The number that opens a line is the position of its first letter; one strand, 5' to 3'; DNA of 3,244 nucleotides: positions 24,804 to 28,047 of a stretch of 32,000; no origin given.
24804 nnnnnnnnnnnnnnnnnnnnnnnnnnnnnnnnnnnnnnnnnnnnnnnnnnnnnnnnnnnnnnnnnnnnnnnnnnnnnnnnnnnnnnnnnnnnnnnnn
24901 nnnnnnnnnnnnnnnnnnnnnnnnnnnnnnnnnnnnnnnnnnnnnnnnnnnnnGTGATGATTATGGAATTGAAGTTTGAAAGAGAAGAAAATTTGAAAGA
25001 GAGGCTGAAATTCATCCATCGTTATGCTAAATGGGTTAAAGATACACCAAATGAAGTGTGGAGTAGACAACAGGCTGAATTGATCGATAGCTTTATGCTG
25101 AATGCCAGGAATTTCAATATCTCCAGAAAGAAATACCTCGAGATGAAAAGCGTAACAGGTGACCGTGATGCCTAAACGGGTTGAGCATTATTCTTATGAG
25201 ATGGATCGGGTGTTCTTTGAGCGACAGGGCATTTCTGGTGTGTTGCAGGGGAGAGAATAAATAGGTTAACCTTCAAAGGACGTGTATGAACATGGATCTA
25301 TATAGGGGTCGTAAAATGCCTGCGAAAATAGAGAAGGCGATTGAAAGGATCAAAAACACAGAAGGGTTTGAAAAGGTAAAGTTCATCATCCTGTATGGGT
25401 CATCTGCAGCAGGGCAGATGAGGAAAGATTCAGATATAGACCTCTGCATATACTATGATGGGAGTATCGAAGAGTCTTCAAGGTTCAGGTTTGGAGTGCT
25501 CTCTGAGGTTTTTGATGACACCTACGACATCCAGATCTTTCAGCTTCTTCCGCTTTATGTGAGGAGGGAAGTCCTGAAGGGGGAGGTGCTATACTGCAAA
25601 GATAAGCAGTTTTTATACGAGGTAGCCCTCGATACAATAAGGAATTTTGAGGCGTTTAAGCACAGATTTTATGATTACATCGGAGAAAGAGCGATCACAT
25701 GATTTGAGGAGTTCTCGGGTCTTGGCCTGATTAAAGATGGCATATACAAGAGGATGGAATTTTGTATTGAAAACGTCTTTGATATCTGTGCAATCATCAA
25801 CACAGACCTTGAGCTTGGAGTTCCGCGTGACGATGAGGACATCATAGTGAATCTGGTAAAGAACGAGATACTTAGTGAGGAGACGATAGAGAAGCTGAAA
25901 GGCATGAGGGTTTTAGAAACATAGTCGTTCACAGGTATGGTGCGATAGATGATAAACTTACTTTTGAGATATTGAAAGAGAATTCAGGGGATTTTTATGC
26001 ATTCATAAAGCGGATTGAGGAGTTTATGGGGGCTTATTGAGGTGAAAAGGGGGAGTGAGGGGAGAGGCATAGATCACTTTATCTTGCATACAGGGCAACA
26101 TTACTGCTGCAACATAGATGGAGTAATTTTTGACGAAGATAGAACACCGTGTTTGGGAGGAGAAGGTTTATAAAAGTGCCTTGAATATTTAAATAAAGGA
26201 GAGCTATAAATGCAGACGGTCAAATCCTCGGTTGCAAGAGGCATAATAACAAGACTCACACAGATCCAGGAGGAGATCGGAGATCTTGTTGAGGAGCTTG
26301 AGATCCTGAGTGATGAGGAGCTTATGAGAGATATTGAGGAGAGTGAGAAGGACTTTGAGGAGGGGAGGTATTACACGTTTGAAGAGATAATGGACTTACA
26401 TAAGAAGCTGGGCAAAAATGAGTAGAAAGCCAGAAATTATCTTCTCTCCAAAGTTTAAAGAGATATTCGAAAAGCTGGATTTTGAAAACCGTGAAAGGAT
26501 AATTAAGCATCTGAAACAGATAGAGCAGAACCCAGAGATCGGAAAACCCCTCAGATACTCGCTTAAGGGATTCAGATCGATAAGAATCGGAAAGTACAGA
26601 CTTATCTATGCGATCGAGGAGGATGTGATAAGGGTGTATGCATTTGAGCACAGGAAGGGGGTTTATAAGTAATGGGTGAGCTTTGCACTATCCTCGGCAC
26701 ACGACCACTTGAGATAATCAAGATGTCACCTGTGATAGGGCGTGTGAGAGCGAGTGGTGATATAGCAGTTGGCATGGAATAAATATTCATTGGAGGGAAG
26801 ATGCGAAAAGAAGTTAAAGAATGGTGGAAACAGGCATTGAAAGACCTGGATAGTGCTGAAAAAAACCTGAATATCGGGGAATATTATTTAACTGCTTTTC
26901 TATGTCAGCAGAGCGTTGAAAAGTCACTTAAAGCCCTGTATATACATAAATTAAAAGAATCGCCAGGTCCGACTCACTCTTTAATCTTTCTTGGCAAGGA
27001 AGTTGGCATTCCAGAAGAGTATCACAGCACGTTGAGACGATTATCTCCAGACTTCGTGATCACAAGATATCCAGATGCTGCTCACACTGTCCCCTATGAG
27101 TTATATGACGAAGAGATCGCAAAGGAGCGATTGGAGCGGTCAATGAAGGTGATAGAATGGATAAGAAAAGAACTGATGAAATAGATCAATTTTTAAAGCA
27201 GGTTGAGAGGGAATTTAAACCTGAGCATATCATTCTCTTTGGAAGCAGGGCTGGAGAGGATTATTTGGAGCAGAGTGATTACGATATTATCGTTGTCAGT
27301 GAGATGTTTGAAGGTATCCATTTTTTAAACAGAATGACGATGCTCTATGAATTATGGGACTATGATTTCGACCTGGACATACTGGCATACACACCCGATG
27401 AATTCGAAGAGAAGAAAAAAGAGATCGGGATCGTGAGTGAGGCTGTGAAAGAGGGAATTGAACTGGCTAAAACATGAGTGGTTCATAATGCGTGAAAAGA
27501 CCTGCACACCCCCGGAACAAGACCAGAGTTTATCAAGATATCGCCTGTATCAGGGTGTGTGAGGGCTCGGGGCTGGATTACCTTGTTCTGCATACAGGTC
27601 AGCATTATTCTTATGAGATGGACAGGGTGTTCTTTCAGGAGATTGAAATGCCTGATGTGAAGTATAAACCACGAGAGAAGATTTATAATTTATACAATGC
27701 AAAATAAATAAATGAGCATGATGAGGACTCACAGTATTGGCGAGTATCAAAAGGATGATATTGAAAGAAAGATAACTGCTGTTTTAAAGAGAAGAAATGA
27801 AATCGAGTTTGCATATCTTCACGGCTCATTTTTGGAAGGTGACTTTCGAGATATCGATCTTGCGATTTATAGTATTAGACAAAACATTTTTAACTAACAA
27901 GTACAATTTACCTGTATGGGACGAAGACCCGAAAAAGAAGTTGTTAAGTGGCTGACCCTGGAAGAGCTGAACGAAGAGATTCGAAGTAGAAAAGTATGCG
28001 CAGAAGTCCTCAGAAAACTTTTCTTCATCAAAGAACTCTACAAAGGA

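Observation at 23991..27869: Array of toxin-antitoxin cassettes, each bounded by a different partial copy of the wecB 5' end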

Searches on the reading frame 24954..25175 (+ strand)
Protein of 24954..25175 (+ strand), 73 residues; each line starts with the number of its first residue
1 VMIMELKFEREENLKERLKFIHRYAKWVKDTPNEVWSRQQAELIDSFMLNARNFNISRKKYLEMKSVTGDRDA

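Call 6: search_protein_families(library=pfam, max_evalue=0.01, proteins=[window:24954-25175:+])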
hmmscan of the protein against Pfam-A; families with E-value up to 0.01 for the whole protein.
window:24954-25175:+ (73 aa): 0 families

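Call 30: search_protein_families(library=pfam, max_evalue=0.05, proteins=[window:24954-25175:+])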
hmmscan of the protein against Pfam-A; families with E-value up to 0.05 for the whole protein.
window:24954-25175:+ (73 aa): 1 family
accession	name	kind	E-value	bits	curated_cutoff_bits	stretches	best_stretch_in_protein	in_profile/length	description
PF20755.2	DUF6834_C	-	0.025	15.2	27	1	11-59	77-126/129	Domain of unknown function (DUF6834), C-terminal domain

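Call 75: search_protein_families(library=ncbifam, max_evalue=0.01, proteins=[window:24954-25175:+])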
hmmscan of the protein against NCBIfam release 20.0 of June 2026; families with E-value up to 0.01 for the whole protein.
window:24954-25175:+ (73 aa): 0 families

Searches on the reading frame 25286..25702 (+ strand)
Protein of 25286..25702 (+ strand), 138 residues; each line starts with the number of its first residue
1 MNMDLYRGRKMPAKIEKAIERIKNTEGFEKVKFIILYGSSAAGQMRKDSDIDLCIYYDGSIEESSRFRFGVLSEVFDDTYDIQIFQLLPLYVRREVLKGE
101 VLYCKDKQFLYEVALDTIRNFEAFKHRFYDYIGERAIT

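Call 6: search_protein_families(library=pfam, max_evalue=0.01, proteins=[window:25286-25702:+])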
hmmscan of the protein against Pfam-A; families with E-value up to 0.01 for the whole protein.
window:25286-25702:+ (138 aa): 3 families
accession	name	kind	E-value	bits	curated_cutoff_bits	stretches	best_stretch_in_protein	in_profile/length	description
PF18765.7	Polbeta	-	1.2e-15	57.8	26.9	1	26-108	8-93/93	Polymerase beta, Nucleotidyltransferase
PF01909.29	NTP_transf_2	-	1.4e-09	38.6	21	1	17-96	3-52/93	Nucleotidyltransferase domain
PF22600.2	MTPAP-like_central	-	2e-05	25.2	27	1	15-66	25-74/139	Poly(A) RNA polymerase, mitochondrial-like, central palm domain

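Call 51: search_protein_families(library=pfam, max_evalue=0.001, proteins=[L087:2831-3523:+])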
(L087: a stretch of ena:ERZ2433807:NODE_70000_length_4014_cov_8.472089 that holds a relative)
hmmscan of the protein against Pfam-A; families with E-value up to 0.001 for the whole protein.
L087:2831-3523:+ (230 aa): 4 families
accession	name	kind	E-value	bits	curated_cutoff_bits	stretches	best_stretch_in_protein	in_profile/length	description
PF00534.26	Glycos_transf_1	-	9.4e-42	142.9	26.4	1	48-204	13-171/172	Glycosyl transferases group 1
PF13692.12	Glyco_trans_1_4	-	7.1e-36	124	27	1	51-191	2-142/142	Glycosyl transferases group 1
PF13524.12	Glyco_trans_1_2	-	1.5e-10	41.7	25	1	100-220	27-143/144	Glycosyl transferase-like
PF20706.3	GT4-conflict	-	4.4e-09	36.2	26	1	48-217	195-383/385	Family 4 Glycosyltransferase in conflict systems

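Call 56: find_related_loci(query=A3, collection=metagenome_contigs, flank=4000)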
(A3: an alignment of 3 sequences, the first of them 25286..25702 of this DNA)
Query A3 (138 aa) in metagenome_contigs; peptide patterns used: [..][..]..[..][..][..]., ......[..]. (x = any residue, [..] = any of these).
600 stretches matched a pattern (row limit reached: there are more); 11 encode a relative of the query (tblastn E <= 1e-3); 11 distinct loci.
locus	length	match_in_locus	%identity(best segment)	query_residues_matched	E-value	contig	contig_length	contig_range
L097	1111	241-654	99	1-138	5e-98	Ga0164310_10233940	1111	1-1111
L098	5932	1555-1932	77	13-138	7e-64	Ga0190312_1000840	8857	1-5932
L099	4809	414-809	76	5-137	7e-64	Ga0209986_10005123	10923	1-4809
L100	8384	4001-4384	74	11-138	6e-63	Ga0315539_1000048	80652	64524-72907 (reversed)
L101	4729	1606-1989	72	10-137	2e-58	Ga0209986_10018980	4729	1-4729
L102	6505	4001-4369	60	14-137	2e-43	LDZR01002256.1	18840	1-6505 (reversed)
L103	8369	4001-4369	60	14-137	2e-43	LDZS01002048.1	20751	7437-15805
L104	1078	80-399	72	13-138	6e-45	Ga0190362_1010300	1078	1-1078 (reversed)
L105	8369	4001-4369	53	14-137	1e-38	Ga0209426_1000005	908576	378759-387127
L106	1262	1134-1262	67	11-53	4e-14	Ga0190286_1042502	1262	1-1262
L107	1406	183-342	79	7-138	5e-14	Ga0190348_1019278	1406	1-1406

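Call 75: search_protein_families(library=ncbifam, max_evalue=0.01, proteins=[window:25286-25702:+, L087:1630-2064:+])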
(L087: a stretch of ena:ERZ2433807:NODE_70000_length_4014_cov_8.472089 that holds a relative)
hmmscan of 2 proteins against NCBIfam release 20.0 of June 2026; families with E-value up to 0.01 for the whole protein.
window:25286-25702:+ (138 aa): 5 families
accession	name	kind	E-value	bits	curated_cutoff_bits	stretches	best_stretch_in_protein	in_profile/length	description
NF047752.1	MntA_antitoxin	equivalog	2e-15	56.6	60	1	29-126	5-104/106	type VII toxin-antitoxin system MntA family adenylyltransferase antitoxin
NF012212.1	ANT_9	subfamily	0.0009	18.6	340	1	11-66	2-56/249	aminoglycoside nucleotidyltransferase ANT(9)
NF010309.0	PRK13746.1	subfamily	0.0031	16.9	193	1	13-66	11-63/263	aminoglycoside adenylyltransferase family protein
NF012135.0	ANT_3pp_9_crypt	exception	0.0058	16.2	560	1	17-66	15-63/262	cryptic aminoglycoside nucleotidyltransferase ANT(3'')/ANT(9)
NF051895.1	anti_phage_HalB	equivalog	0.0072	15.9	190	0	34-53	2-21/211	anti-phage Hailong system nucleotidyltransferase HalB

L087:1630-2064:+ (144 aa): 1 family
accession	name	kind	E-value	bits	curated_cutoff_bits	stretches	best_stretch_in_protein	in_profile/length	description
NF047751.1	HepT_toxin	equivalog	1.4e-26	92.7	60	1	14-133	1-120/120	type VII toxin-antitoxin system HepT family RNase toxin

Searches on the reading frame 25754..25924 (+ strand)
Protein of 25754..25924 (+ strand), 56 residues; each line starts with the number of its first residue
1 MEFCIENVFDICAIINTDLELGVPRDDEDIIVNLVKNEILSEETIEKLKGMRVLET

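Call 6: search_protein_families(library=pfam, max_evalue=0.01, proteins=[window:25754-25924:+])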
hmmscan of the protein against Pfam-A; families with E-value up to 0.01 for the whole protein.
window:25754-25924:+ (56 aa): 1 family
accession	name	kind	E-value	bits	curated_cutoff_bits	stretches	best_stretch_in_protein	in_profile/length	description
PF01934.22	HepT-like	-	3.6e-07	30.4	23.5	1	2-52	35-84/120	Ribonuclease HepT-like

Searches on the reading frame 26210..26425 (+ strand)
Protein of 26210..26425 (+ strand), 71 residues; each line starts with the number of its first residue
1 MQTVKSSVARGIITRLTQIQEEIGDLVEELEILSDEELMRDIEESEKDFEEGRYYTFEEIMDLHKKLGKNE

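Call 6: search_protein_families(library=pfam, max_evalue=0.01, proteins=[window:26210-26425:+])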
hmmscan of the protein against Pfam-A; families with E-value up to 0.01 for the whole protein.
window:26210-26425:+ (71 aa): 0 families

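Call 30: search_protein_families(library=pfam, max_evalue=0.05, proteins=[window:26210-26425:+])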
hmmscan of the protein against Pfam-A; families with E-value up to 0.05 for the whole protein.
window:26210-26425:+ (71 aa): 0 families

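Call 75: search_protein_families(library=ncbifam, max_evalue=0.01, proteins=[window:26210-26425:+])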
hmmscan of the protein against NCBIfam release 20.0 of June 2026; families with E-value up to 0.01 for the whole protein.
window:26210-26425:+ (71 aa): 0 families

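Call 78: search_protein_families(library=pfam, max_evalue=10, proteins=[window:26210-26425:+])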
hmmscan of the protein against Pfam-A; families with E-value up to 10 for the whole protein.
window:26210-26425:+ (71 aa): 0 families

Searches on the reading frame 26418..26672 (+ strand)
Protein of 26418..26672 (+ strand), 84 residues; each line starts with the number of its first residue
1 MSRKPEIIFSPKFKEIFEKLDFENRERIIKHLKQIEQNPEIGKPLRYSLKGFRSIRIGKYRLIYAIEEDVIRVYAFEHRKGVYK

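Call 6: search_protein_families(library=pfam, max_evalue=0.01, proteins=[window:26418-26672:+])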
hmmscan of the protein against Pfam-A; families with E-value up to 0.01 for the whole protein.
window:26418-26672:+ (84 aa): 4 families
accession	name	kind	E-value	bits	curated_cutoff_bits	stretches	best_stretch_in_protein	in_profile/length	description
PF05016.21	ParE_toxin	-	2.5e-12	47.7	23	1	7-82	1-88/89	ParE toxin of type II toxin-antitoxin system, parDE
PF06769.20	YoeB_toxin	-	8.4e-05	23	27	1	18-76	13-76/80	YoeB-like toxin of bacterial type II toxin-antitoxin system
PF05973.20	Gp49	-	0.0015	19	23.9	1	17-69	3-61/90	Phage derived protein Gp49-like (DUF891)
PF15781.12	ParE-like_toxin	-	0.0021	18.4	28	1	9-73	3-73/87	ParE-like toxin of type II bacterial toxin-antitoxin system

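Call 51: search_protein_families(library=pfam, max_evalue=0.001, proteins=[L087:2831-3523:+])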
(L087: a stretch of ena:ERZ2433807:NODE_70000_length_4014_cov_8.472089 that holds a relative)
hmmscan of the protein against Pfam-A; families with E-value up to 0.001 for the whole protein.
L087:2831-3523:+ (230 aa): 4 families
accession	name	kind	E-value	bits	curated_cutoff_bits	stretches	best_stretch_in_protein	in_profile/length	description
PF00534.26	Glycos_transf_1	-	9.4e-42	142.9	26.4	1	48-204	13-171/172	Glycosyl transferases group 1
PF13692.12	Glyco_trans_1_4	-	7.1e-36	124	27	1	51-191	2-142/142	Glycosyl transferases group 1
PF13524.12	Glyco_trans_1_2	-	1.5e-10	41.7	25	1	100-220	27-143/144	Glycosyl transferase-like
PF20706.3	GT4-conflict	-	4.4e-09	36.2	26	1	48-217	195-383/385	Family 4 Glycosyltransferase in conflict systems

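Call 75: search_protein_families(library=ncbifam, max_evalue=0.01, proteins=[window:26418-26672:+, L087:1630-2064:+])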
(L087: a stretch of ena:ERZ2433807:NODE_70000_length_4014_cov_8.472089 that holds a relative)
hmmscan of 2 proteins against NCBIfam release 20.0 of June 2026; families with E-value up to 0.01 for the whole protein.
window:26418-26672:+ (84 aa): 3 families
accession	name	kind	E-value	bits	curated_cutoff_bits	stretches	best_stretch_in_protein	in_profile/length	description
TIGR02385.1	RelE_StbE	subfamily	1.2e-07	32.2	27.9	1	12-81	7-86/88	type II toxin-antitoxin system mRNA interferase toxin, RelE/StbE family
TIGR00053.1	TIGR00053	subfamily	8e-06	26.4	87.25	1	6-83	3-91/92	YafQ family addiction module toxin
TIGR02116.1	toxin_Txe_YoeB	equivalog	0.0029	17.8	51.8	1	24-75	19-75/80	Txe/YoeB family addiction module toxin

L087:1630-2064:+ (144 aa): 1 family
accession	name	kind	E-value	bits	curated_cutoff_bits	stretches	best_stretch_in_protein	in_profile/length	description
NF047751.1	HepT_toxin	equivalog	1.4e-26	92.7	60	1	14-133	1-120/120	type VII toxin-antitoxin system HepT family RNase toxin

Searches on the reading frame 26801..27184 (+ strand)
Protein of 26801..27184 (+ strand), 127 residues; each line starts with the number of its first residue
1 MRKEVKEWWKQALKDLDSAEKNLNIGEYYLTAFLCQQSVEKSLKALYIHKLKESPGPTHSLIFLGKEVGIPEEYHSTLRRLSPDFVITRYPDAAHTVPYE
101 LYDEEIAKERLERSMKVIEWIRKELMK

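Call 6: search_protein_families(library=pfam, max_evalue=0.01, proteins=[window:26801-27184:+])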
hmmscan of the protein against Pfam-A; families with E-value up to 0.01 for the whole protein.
window:26801-27184:+ (127 aa): 1 family
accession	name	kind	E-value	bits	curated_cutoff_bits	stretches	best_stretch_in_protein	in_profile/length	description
PF05168.19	HEPN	-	3e-25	89.1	22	1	5-123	1-116/117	HEPN domain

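Call 51: search_protein_families(library=pfam, max_evalue=0.001, proteins=[L087:2831-3523:+])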
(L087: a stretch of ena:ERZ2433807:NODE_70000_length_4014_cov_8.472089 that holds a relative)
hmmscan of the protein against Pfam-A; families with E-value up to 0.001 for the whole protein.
L087:2831-3523:+ (230 aa): 4 families
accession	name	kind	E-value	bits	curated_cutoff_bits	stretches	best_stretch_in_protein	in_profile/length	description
PF00534.26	Glycos_transf_1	-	9.4e-42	142.9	26.4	1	48-204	13-171/172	Glycosyl transferases group 1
PF13692.12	Glyco_trans_1_4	-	7.1e-36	124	27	1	51-191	2-142/142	Glycosyl transferases group 1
PF13524.12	Glyco_trans_1_2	-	1.5e-10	41.7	25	1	100-220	27-143/144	Glycosyl transferase-like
PF20706.3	GT4-conflict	-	4.4e-09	36.2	26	1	48-217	195-383/385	Family 4 Glycosyltransferase in conflict systems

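Call 75: search_protein_families(library=ncbifam, max_evalue=0.01, proteins=[L087:1630-2064:+, window:26801-27184:+])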
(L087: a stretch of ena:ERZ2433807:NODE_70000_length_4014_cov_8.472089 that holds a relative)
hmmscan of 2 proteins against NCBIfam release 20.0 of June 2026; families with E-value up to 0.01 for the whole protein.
L087:1630-2064:+ (144 aa): 1 family
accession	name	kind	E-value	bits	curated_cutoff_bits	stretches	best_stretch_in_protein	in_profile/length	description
NF047751.1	HepT_toxin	equivalog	1.4e-26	92.7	60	1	14-133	1-120/120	type VII toxin-antitoxin system HepT family RNase toxin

window:26801-27184:+ (127 aa): 0 families

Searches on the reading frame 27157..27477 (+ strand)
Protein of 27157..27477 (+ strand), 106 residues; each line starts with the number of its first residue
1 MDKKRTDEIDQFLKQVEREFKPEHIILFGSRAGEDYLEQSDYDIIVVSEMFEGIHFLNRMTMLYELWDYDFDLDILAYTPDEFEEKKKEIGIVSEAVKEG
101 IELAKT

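Call 6: search_protein_families(library=pfam, max_evalue=0.01, proteins=[window:27157-27477:+])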
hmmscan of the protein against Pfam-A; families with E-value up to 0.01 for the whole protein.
window:27157-27477:+ (106 aa): 4 families
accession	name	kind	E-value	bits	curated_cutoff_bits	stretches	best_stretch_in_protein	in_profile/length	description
PF01909.29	NTP_transf_2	-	1.1e-10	42.2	21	1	9-90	1-84/93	Nucleotidyltransferase domain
PF18765.7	Polbeta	-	2.5e-08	34.4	26.9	1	16-84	7-77/93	Polymerase beta, Nucleotidyltransferase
PF01722.23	BolA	-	0.0037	18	25.7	1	38-73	27-62/76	BolA-like protein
PF22600.2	MTPAP-like_central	-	0.0092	16.5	27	0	7-64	24-71/139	Poly(A) RNA polymerase, mitochondrial-like, central palm domain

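Call 51: search_protein_families(library=pfam, max_evalue=0.001, proteins=[L087:2831-3523:+])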
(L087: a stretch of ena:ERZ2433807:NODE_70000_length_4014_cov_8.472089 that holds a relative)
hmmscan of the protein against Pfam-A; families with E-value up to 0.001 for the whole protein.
L087:2831-3523:+ (230 aa): 4 families
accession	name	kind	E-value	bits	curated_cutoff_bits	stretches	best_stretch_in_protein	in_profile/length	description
PF00534.26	Glycos_transf_1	-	9.4e-42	142.9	26.4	1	48-204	13-171/172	Glycosyl transferases group 1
PF13692.12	Glyco_trans_1_4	-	7.1e-36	124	27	1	51-191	2-142/142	Glycosyl transferases group 1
PF13524.12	Glyco_trans_1_2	-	1.5e-10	41.7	25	1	100-220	27-143/144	Glycosyl transferase-like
PF20706.3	GT4-conflict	-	4.4e-09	36.2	26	1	48-217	195-383/385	Family 4 Glycosyltransferase in conflict systems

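Call 75: search_protein_families(library=ncbifam, max_evalue=0.01, proteins=[L087:1630-2064:+, window:27157-27477:+])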
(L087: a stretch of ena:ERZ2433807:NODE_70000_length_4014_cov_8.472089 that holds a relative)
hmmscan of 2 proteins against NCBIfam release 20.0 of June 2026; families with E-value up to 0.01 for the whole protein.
L087:1630-2064:+ (144 aa): 1 family
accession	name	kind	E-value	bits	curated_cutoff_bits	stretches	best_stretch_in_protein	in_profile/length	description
NF047751.1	HepT_toxin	equivalog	1.4e-26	92.7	60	1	14-133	1-120/120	type VII toxin-antitoxin system HepT family RNase toxin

window:27157-27477:+ (106 aa): 2 families
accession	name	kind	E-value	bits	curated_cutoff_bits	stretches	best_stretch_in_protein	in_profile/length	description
NF047752.1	MntA_antitoxin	equivalog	6.5e-06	26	60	1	18-73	3-59/106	type VII toxin-antitoxin system MntA family adenylyltransferase antitoxin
NF008638.0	PRK11628.1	equivalog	0.0074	16.4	137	1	38-71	35-68/105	transcriptional regulator BolA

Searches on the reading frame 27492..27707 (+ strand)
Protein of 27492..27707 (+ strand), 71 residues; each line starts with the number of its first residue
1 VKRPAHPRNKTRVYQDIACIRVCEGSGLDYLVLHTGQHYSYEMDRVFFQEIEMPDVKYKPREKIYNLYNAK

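Call 8: search_solved_structures(query=window:27492-27707:+, max_evalue=1, show_alignments=2)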
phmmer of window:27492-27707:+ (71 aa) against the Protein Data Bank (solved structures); distinct sequences matched with E-value up to 1: 10.
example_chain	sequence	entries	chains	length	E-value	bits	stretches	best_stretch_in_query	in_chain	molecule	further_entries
4neq_A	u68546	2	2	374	2.4e-08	37.2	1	19-59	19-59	UDP-N-acetylglucosamine 2-epimerase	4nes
8syd_A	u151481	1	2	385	6.4e-06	29.5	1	20-58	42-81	UDP-2,3-diacetamido-2,3-dideoxy-glucuronic acid-2-epimerase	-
8sxv_A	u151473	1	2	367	6.8e-06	29.4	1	20-58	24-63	UDP-2,3-diacetamido-2,3-dideoxy-glucuronic acid-2-epimerase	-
8sxw_A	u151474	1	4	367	6.8e-06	29.4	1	20-58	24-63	UDP-2,3-diacetamido-2,3-dideoxy-glucuronic acid-2-epimerase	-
8sxy_A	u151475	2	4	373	6.9e-06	29.4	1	20-58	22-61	UDP-2,3-diacetamido-2,3-dideoxy-glucuronic acid-2-epimerase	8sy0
8sy9_A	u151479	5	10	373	6.9e-06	29.4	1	20-58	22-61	UDP-2,3-diacetamido-2,3-dideoxy-glucuronic acid-2-epimerase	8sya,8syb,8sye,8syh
4hwg_A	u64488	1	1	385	0.0025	21.3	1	28-53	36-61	UDP-N-acetylglucosamine 2-epimerase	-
7ya2_A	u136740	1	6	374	0.0044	20.5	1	18-54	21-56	Capsular polysaccharide synthesis enzyme CapG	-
3ndq_A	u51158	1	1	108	0.35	14.5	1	25-71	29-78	Transcription elongation factor A protein 1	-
9eh1_S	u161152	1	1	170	0.89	13.2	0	26-71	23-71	Transcription elongation factor A protein 1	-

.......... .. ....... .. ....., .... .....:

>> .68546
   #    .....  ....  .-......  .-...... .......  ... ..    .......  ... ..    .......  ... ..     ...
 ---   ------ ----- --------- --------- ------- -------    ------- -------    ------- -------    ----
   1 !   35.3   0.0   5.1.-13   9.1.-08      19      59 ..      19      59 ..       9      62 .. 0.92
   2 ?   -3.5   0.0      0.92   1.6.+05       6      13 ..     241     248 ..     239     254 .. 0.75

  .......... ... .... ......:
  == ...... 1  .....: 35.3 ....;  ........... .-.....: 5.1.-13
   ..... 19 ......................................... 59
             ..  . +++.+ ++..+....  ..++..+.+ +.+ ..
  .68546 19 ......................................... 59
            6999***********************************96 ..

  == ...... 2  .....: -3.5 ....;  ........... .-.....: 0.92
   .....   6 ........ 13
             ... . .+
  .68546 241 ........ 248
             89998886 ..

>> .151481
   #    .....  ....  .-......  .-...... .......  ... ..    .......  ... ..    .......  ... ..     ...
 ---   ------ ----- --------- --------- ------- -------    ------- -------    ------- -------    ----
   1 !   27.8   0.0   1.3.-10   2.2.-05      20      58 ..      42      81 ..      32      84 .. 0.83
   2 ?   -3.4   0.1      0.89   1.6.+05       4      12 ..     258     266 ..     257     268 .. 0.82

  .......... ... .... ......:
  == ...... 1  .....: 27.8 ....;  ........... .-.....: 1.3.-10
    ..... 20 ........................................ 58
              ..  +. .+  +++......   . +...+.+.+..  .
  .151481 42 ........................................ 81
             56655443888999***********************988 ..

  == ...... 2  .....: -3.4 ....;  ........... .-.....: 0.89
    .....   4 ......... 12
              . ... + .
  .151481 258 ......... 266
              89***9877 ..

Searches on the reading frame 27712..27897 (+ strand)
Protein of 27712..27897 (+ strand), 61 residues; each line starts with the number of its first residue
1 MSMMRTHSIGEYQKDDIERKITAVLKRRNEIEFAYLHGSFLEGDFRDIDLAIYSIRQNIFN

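Call 6: search_protein_families(library=pfam, max_evalue=0.01, proteins=[window:27712-27897:+])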
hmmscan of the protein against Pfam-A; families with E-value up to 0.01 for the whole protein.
window:27712-27897:+ (61 aa): 2 families
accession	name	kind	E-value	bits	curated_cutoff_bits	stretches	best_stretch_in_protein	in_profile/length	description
PF18765.7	Polbeta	-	2e-09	37.9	26.9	1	20-57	2-42/93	Polymerase beta, Nucleotidyltransferase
PF01909.29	NTP_transf_2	-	0.004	17.9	21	1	19-54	2-40/93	Nucleotidyltransferase domain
